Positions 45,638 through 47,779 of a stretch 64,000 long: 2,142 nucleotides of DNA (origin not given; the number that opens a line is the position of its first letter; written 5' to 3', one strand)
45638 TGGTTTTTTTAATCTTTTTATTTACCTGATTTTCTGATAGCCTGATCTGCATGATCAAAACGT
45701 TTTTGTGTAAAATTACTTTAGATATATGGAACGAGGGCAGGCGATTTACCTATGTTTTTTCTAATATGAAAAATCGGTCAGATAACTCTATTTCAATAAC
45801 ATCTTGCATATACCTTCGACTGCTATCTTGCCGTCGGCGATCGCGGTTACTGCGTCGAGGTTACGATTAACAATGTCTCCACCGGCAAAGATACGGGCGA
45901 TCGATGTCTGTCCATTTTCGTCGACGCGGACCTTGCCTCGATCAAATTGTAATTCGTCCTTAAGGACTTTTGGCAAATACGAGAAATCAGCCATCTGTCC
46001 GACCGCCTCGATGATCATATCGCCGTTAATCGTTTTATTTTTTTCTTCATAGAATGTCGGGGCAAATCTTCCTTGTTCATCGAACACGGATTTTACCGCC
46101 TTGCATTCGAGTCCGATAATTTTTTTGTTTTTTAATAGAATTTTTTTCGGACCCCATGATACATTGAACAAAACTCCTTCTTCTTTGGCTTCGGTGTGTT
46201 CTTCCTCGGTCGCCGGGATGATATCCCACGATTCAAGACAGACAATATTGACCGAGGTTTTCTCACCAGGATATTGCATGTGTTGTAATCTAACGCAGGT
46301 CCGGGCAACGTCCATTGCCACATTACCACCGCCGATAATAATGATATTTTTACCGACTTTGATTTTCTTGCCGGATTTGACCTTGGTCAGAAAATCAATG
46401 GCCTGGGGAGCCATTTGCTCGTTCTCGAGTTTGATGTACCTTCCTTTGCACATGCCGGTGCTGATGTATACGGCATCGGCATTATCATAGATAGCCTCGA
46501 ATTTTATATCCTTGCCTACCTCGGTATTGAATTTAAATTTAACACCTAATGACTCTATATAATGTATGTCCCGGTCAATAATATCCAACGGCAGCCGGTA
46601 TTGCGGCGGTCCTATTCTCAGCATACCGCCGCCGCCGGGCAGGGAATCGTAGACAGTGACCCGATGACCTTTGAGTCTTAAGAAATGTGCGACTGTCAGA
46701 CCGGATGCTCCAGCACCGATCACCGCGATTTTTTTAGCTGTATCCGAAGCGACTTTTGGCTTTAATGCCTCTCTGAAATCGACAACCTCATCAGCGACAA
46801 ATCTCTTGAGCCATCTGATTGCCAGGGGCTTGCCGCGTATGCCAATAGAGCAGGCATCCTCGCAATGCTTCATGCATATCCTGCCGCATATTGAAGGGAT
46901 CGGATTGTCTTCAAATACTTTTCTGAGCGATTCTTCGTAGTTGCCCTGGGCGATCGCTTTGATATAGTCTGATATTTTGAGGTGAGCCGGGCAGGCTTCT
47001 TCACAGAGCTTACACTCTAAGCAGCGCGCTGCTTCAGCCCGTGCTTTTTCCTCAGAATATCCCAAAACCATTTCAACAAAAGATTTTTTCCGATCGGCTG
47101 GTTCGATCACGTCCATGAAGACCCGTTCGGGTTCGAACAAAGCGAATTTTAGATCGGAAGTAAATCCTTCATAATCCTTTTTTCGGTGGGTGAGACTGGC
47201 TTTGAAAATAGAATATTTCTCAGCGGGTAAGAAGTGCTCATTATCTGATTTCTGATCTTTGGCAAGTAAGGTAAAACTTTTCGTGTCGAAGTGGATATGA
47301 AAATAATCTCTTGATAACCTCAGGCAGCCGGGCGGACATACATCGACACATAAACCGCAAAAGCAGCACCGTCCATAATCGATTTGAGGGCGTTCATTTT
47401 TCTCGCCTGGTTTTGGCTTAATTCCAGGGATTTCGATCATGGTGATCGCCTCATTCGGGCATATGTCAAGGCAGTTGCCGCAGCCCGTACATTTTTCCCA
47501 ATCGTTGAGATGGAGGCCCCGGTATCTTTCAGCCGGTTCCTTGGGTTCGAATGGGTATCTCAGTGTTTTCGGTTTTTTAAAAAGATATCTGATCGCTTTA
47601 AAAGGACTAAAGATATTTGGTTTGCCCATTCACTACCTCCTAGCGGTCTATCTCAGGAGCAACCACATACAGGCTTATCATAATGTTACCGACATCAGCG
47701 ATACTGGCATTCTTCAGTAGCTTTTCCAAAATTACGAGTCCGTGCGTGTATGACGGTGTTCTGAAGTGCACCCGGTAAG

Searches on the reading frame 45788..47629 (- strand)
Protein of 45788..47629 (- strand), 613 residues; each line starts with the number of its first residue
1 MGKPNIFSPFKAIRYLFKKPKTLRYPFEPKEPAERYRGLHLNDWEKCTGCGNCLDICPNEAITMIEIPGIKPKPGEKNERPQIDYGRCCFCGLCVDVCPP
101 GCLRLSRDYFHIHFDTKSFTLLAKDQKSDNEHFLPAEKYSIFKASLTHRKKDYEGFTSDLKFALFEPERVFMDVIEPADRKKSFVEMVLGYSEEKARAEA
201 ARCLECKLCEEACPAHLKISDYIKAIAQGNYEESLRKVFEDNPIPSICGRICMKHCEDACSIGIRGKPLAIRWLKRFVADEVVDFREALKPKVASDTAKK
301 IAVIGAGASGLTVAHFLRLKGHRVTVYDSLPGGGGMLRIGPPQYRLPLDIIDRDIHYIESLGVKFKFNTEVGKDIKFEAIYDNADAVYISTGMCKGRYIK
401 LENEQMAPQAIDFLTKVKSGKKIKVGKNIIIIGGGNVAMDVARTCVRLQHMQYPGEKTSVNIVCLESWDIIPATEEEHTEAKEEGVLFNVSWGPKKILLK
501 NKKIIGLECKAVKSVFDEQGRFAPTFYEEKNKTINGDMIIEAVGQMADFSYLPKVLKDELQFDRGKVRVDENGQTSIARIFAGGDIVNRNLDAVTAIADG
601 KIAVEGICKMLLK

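Call 4: search_protein_families(library=pfam, proteins=[window:45788-47629:-], max_evalue=0.001)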
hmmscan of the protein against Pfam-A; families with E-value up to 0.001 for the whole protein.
window:45788-47629:- (613 aa): 21 families
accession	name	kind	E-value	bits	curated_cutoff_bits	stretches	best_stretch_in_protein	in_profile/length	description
PF14691.11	Fer4_20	-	5e-29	100.8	25.8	1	180-282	1-108/113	Dihydroprymidine dehydrogenase domain II, 4Fe-4S cluster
PF07992.20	Pyr_redox_2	-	7.7e-23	81.8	26.1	1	300-600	2-291/291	Pyridine nucleotide-disulphide oxidoreductase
PF12838.12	Fer4_7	-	1.2e-13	51.8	27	1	46-102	1-52/52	4Fe-4S dicluster domain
PF00037.32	Fer4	-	5.3e-13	48.6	21.1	2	43-63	4-24/24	4Fe-4S binding domain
PF13187.11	Fer4_9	-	2.2e-11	44.1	27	1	46-102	1-51/52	4Fe-4S dicluster domain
PF13534.11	Fer4_17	-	7.4e-09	36.5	22.2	1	193-217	36-60/61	4Fe-4S dicluster domain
PF13237.11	Fer4_10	-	1.9e-08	34.6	25.5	1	43-99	5-53/53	4Fe-4S dicluster domain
PF13450.12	NAD_binding_8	-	1.1e-07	32.5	21.9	1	303-337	1-35/68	NAD(P)-binding Rossmann-like domain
PF14697.11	Fer4_21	-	1.2e-07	32.2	35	0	45-104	6-58/59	4Fe-4S dicluster domain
PF00070.33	Pyr_redox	-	3.5e-07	31.1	22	0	300-328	1-29/82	Pyridine nucleotide-disulphide oxidoreductase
PF13183.11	Fer4_8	-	1.1e-06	29.5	27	0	199-264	1-68/68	4Fe-4S dicluster domain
PF12797.12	Fer4_2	-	5.5e-06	26.4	24.5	1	42-58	5-21/22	4Fe-4S binding domain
PF01266.30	DAO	-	1.1e-05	25.7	27.9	1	300-330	1-31/353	FAD dependent oxidoreductase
PF13738.12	Pyr_redox_3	-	1.5e-05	24.9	30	0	414-449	153-187/305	Pyridine nucleotide-disulphide oxidoreductase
PF12837.12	Fer4_6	-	2.4e-05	24.5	25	1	45-62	7-24/24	4Fe-4S binding domain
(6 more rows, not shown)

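Call 8: search_protein_families(library=ncbifam, proteins=[window:45788-47629:-], max_evalue=0.00001)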
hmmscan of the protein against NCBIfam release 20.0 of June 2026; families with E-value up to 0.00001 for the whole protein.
window:45788-47629:- (613 aa): 63 families (the best 25 are shown)
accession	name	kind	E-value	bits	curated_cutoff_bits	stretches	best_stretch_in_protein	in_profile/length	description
NF010590.0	PRK13984.1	equivalog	1.8e-209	696.9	946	1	3-611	8-606/611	putative oxidoreductase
NF009410.0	PRK12771.1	subfamily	1.7e-112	376.9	516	1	209-611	50-445/566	NAD(P)-binding protein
NF009454.0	PRK12814.1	equivalog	1.2e-94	318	916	2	209-611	104-500/657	putative NADPH-dependent glutamate synthase small subunit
NF009414.0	PRK12778.1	equivalog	1e-86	291.9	1103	1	165-611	292-749/752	bifunctional dihydroorotate dehydrogenase B NAD binding subunit/NADPH-dependent glutamate synthase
TIGR01316.1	gltA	equivalog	2.4e-82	277.2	471.75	1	177-607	2-445/449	NADPH-dependent glutamate synthase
TIGR01318.1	gltD_gamma_fam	subfamily_domain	1.5e-68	231.5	482.95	1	166-611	5-465/467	glutamate synthase, small subunit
TIGR03315.1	Se_ygfK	equivalog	3.2e-68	230.1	835.3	1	208-607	446-835/1012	putative selenate reductase subunit YgfK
NF009408.0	PRK12769.1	equivalog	3.4e-68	230.3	1003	1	45-611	85-651/659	formate-dependent uric acid utilization protein AegA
NF009413.0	PRK12775.1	equivalog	3.2e-58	197.4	1895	1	130-611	268-754/1006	putative trifunctional 2-polyprenylphenol hydroxylase/glutamate synthase subunit beta/ferritin domain-containing protein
TIGR01317.1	GOGAT_sm_gam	subfamily_domain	5.9e-55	187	447.7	1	174-611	15-478/485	glutamate synthase small subunit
NF009451.0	PRK12809.1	equivalog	8.8e-51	172.9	1154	1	43-606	83-629/639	formate-dependent uric acid utilization protein YgfT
NF009415.0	PRK12779.1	equivalog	1.9e-43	148.5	1519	1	209-609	210-624/944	putative bifunctional glutamate synthase subunit beta/2-polyprenylphenol hydroxylase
NF009409.0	PRK12770.1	subfamily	8.8e-43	146.7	343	1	292-610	12-349/360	putative glutamate synthase subunit beta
NF045663.1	diclust_near_Sec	equivalog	1.4e-34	119.3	530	1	209-413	20-218/759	pyridine nucleotide-disulfide oxidoreductase/dicluster-binding protein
NF004543.0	PRK05888.2-5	equivalog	8e-34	117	243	1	3-111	17-123/217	NADH-quinone oxidoreductase subunit NuoI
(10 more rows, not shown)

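Call 39: search_solved_structures(query=window:45788-47629:-, max_evalue=1e-8, show_alignments=0)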
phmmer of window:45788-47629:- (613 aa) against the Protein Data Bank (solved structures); distinct sequences matched with E-value up to 1e-8: 51.
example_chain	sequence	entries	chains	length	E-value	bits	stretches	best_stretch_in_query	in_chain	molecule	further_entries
9n5u_A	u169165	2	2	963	1.5e-76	261.3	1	208-604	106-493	NfnA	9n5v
9bov_A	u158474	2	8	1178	4.7e-74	253.1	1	208-606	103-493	Molybdopterin oxidoreductase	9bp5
8oh5_C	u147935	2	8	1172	2.6e-71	244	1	208-607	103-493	Formate dehydrogenase-O, major subunit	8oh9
4ylf_B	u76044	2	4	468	1.5e-69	238.2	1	175-607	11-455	Dihydropyrimidine dehydrogenase subunit A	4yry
5jca_L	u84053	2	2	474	2.1e-64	221.2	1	178-611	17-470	NADH-dependent Ferredoxin:NADP Oxidoreductase (NfnI) subunit alpha | NADH-dependent Ferredoxin:NADP Oxidoreductase subunit alpha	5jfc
5vj7_A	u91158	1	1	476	2.8e-58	201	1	177-611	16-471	Oxidoreductase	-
6s6s_G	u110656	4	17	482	9.3e-50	172.8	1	176-607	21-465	Glutamate synthase [NADPH] small chain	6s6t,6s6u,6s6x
2vdc_G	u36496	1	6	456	9.9e-48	166.1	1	183-607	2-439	GLUTAMATE SYNTHASE [NADPH] SMALL CHAIN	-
7mfm_I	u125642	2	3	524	3.3e-36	128.1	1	176-449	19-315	Glutamate synthase (NADPH) small chain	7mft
1gt8_A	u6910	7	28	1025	3.2e-32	114.9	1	193-604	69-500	DIHYDROPYRIMIDINE DEHYDROGENASE | Dihydropyrimidine dehydrogenase [NADP(+)]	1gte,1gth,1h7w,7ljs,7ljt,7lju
1h7x_A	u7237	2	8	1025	3.2e-32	114.9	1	193-604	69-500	DIHYDROPYRIMIDINE DEHYDROGENASE | Dihydropyrimidine dehydrogenase [NADP(+)]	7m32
7m31_A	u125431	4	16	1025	3.2e-32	114.9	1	193-604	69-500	Dihydropyrimidine dehydrogenase [NADP(+)]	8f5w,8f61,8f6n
6u8y_N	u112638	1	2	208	5.2e-30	107.6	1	3-110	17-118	NADH dehydrogenase subunit I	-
7bkb_K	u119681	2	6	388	4.2e-16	61.7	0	43-108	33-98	Formylmethanofuran dehydrogenase, subunit F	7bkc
6hum_I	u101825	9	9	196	9e-15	57.3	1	15-116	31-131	NAD(P)H-quinone oxidoreductase subunit I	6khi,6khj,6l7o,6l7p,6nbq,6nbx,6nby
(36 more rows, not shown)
